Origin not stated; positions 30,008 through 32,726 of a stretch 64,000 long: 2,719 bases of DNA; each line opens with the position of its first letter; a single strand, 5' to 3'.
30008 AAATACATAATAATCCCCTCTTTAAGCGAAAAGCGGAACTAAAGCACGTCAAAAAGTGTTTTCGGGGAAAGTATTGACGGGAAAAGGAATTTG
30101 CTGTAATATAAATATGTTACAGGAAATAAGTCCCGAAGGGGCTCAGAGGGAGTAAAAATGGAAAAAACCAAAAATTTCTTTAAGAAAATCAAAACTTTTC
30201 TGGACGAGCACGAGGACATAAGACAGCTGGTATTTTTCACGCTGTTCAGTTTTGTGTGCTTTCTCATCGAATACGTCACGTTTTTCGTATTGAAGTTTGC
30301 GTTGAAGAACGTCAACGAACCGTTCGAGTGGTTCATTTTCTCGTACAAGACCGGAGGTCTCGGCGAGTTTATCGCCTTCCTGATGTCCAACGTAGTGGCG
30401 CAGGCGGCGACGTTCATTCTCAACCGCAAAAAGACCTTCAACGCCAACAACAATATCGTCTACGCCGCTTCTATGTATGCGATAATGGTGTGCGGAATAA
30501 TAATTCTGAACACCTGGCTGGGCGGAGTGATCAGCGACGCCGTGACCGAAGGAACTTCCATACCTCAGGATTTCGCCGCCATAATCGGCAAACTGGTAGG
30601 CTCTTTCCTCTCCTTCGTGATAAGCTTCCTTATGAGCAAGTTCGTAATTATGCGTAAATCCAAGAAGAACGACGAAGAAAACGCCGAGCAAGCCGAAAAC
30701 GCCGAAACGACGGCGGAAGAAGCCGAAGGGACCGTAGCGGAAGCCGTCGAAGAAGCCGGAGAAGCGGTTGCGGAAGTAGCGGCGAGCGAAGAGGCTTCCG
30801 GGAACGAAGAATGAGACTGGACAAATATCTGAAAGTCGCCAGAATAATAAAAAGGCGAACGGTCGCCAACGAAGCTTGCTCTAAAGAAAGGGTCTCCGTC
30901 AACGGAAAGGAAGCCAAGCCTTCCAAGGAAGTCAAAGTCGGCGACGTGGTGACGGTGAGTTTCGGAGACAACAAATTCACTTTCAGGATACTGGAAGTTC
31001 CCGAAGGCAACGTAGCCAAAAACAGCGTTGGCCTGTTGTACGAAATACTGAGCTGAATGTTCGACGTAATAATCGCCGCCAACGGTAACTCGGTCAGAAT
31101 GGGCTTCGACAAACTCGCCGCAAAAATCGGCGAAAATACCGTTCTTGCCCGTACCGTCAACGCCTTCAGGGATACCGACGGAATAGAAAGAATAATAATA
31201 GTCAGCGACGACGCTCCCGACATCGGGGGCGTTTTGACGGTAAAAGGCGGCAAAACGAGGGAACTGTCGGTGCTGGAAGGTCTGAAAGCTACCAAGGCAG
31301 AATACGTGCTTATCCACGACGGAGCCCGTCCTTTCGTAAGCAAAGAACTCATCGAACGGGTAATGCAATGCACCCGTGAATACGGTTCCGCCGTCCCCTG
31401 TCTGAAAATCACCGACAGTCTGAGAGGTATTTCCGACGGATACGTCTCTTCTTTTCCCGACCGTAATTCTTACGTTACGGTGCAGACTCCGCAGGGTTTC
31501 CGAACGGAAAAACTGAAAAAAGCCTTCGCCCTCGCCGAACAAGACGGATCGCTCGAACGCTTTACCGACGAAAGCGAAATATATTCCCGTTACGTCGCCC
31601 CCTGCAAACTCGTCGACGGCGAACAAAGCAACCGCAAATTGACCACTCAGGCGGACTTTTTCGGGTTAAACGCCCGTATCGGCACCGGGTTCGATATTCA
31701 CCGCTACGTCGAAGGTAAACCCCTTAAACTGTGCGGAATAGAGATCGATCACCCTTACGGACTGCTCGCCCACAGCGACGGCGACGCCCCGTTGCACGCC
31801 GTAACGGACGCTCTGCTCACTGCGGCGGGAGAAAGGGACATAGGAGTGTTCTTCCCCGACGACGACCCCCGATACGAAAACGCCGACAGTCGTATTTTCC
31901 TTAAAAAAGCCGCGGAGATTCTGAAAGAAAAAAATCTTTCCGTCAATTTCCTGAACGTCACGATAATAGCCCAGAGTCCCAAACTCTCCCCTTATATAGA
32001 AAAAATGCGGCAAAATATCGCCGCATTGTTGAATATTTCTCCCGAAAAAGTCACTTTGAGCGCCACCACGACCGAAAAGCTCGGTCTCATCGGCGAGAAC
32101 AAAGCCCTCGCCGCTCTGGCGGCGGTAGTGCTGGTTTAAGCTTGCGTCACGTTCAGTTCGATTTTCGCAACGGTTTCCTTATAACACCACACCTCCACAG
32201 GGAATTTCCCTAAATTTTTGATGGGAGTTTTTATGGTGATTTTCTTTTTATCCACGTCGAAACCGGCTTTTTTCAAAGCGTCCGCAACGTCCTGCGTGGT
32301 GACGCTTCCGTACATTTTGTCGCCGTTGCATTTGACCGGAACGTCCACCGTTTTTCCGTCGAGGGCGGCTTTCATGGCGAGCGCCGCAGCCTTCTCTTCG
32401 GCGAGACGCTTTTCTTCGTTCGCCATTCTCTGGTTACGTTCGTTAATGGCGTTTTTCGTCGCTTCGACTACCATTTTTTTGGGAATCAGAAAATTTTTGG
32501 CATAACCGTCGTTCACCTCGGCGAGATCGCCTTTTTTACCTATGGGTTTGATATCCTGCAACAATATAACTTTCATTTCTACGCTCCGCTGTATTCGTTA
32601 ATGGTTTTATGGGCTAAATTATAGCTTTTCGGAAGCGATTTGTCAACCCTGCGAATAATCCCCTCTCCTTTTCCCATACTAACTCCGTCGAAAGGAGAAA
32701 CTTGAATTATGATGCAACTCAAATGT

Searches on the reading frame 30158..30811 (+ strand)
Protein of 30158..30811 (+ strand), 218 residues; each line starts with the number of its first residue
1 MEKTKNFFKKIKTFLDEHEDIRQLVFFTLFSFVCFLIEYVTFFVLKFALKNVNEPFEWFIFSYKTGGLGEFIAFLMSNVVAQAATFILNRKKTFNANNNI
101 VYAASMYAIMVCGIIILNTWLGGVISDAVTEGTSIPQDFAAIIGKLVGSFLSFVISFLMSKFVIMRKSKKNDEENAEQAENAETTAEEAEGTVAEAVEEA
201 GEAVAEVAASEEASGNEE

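Call 24: search_protein_families(library=pfam, proteins=[window:30158-30811:+], max_evalue=0.00001)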
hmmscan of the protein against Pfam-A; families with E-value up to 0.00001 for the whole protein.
window:30158-30811:+ (218 aa): 1 family
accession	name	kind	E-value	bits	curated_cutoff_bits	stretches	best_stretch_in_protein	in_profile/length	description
PF04138.20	GtrA_DPMS_TM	-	8.1e-07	29.7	26.1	1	60-164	18-116/117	GtrA/DPMS, transmembrane domain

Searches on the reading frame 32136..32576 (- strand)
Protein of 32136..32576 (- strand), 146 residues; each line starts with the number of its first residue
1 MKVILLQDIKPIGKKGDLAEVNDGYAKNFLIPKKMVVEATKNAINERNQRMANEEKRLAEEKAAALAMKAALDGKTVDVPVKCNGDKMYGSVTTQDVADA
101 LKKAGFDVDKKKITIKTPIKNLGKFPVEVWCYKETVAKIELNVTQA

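Call 25: search_protein_families(library=pfam, proteins=[window:32139-32576:-], max_evalue=0.00001)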
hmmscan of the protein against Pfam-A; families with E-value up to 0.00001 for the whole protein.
window:32139-32576:- (146 aa): 2 families
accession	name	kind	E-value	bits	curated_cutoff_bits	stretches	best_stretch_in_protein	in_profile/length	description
PF03948.19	Ribosomal_L9_C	-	1.5e-23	83.5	23.2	1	64-144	2-85/86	Ribosomal protein L9, C-terminal domain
PF01281.25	Ribosomal_L9_N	-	5.8e-20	71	20.7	1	1-46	1-46/47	Ribosomal protein L9, N-terminal domain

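Call 45: find_encoding_contigs(protein=window:32136-32576:-, flank=10000, max_places=8)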
Protein window:32136-32576:- (146 aa): 15 contigs read that carry it; 8 places shown.
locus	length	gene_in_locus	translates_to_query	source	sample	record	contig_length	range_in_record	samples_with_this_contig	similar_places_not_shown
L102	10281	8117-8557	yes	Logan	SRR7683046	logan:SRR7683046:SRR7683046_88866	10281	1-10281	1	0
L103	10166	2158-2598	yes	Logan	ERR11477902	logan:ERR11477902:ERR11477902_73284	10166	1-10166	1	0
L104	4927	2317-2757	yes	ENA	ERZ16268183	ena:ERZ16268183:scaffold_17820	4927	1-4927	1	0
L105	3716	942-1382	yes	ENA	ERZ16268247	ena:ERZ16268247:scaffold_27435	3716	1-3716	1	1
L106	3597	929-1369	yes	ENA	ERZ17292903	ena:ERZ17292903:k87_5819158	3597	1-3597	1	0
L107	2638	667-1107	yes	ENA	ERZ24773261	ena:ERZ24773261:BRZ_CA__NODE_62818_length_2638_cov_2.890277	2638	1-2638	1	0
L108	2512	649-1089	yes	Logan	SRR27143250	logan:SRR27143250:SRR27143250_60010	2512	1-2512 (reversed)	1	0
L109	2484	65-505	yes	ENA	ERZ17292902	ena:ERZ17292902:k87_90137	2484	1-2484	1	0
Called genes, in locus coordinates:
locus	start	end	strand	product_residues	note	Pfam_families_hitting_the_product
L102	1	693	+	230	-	?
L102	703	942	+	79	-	-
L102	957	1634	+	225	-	-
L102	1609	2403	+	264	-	-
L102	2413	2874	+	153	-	-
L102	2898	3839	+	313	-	-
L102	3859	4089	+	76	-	PF00550:PP-binding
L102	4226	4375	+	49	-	PF00471:Ribosomal_L33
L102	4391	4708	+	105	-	PF00584:SecE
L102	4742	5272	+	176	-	PF02357:NusG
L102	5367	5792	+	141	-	PF03946:Ribosomal_L11_N, PF00298:Ribosomal_L11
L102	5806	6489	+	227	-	PF00687:Ribosomal_L1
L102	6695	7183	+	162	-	PF00466:Ribosomal_L10, PF27436:RL10_C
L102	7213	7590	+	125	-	PF16320:Ribosomal_L12_N, PF00542:Ribosomal_L12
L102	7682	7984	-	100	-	PF07561:DUF1540 (faint)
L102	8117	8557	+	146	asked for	PF01281:Ribosomal_L9_N, PF03948:Ribosomal_L9_C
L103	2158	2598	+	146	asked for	PF01281:Ribosomal_L9_N, PF03948:Ribosomal_L9_C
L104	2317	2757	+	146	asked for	PF01281:Ribosomal_L9_N, PF03948:Ribosomal_L9_C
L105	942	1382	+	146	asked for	PF01281:Ribosomal_L9_N, PF03948:Ribosomal_L9_C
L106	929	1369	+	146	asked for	PF01281:Ribosomal_L9_N, PF03948:Ribosomal_L9_C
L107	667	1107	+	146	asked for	PF01281:Ribosomal_L9_N, PF03948:Ribosomal_L9_C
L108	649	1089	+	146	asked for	PF01281:Ribosomal_L9_N, PF03948:Ribosomal_L9_C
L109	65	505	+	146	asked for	PF01281:Ribosomal_L9_N, PF03948:Ribosomal_L9_C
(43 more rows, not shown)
